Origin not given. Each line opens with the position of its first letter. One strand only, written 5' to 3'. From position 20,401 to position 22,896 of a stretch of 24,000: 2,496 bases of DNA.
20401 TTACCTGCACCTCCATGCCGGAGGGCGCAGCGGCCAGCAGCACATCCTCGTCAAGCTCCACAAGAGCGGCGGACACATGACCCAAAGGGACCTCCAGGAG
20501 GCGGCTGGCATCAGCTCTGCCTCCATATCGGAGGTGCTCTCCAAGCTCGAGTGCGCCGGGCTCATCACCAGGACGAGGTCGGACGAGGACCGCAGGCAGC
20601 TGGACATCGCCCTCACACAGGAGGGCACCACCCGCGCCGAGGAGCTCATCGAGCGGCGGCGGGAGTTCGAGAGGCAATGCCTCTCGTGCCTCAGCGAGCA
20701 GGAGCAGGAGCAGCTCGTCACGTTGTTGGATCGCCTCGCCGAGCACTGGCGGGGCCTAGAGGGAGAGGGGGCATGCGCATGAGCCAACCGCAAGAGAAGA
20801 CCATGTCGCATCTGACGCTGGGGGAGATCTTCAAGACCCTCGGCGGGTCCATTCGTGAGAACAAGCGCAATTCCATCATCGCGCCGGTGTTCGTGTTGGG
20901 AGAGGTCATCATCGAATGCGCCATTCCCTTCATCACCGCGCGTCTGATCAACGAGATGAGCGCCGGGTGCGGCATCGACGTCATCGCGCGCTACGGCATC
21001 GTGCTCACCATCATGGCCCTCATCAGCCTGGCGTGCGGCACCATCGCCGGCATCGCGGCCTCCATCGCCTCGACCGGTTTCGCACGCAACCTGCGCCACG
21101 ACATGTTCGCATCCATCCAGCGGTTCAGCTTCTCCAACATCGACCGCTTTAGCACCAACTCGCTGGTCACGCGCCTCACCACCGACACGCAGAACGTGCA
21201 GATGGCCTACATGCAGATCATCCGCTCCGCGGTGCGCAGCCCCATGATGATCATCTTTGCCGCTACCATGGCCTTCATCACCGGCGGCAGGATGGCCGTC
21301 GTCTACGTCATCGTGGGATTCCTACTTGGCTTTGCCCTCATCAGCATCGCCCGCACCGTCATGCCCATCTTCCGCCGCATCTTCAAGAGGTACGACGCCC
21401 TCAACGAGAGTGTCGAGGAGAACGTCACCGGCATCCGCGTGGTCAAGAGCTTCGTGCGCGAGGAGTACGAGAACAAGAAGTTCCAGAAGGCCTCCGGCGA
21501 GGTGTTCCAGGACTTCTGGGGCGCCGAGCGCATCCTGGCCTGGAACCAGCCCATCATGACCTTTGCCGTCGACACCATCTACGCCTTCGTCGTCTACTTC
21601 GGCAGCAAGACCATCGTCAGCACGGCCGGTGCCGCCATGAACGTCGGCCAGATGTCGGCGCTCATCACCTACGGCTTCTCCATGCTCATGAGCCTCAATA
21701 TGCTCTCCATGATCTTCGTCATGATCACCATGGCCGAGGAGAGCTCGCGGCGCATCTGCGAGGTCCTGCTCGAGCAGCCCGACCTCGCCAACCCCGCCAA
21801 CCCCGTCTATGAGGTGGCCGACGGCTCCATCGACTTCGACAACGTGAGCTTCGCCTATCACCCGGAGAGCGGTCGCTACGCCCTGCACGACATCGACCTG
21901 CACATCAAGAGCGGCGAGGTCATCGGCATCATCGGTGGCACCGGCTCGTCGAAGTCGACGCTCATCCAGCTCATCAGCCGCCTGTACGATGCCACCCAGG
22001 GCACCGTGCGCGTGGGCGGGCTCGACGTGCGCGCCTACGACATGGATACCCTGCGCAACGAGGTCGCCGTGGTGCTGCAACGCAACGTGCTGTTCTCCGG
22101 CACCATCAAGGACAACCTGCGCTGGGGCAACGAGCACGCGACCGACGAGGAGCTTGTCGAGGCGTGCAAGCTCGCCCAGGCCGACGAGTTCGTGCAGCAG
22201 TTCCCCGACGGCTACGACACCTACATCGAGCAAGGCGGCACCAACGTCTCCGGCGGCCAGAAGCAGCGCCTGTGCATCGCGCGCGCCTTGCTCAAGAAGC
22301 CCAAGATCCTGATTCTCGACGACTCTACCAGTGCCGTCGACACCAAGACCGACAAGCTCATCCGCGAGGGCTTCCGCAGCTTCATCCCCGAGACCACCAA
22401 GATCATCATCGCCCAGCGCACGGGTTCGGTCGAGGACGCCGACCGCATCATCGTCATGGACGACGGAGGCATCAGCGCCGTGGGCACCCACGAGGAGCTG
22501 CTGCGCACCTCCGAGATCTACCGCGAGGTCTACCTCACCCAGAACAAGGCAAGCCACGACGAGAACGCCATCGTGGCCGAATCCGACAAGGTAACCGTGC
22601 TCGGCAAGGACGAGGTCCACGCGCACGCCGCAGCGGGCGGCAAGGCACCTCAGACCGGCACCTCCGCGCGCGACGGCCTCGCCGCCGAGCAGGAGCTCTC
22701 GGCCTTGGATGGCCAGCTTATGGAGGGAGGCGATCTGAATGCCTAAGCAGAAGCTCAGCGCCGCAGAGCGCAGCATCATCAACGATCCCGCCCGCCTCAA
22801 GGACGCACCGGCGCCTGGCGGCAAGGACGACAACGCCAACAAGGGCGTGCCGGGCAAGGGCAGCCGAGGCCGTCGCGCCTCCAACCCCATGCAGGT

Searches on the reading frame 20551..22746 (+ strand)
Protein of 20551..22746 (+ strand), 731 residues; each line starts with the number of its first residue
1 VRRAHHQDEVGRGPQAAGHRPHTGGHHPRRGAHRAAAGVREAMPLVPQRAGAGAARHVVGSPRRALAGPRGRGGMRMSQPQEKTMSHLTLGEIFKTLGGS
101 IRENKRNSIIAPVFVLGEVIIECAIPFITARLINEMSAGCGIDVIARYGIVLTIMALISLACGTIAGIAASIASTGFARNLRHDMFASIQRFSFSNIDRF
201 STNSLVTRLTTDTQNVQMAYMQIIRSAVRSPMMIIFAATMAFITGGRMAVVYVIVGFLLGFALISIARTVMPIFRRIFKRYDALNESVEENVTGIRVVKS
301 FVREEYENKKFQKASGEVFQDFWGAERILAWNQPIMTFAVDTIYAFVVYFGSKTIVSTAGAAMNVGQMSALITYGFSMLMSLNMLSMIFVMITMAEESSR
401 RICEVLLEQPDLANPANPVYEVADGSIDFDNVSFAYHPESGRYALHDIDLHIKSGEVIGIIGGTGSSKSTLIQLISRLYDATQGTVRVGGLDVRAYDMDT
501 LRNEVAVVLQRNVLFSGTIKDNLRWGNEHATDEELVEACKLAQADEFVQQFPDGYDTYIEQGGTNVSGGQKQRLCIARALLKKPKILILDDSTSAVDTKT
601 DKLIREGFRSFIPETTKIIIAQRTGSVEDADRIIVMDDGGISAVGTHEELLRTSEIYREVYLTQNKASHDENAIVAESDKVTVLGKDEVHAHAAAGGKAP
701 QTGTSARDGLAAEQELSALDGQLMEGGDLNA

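Call 54: search_protein_families(library=pfam, proteins=[window:20551-22746:+], max_evalue=0.001)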
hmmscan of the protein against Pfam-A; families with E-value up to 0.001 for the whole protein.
window:20551-22746:+ (731 aa): 2 families
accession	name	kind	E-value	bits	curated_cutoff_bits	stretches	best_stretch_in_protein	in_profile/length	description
PF00664.28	ABC_membrane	-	6.3e-39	134.7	28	1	109-378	2-270/274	ABC transporter transmembrane region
PF00005.33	ABC_tran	-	2.5e-30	106.3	25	1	445-594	1-137/137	ABC transporter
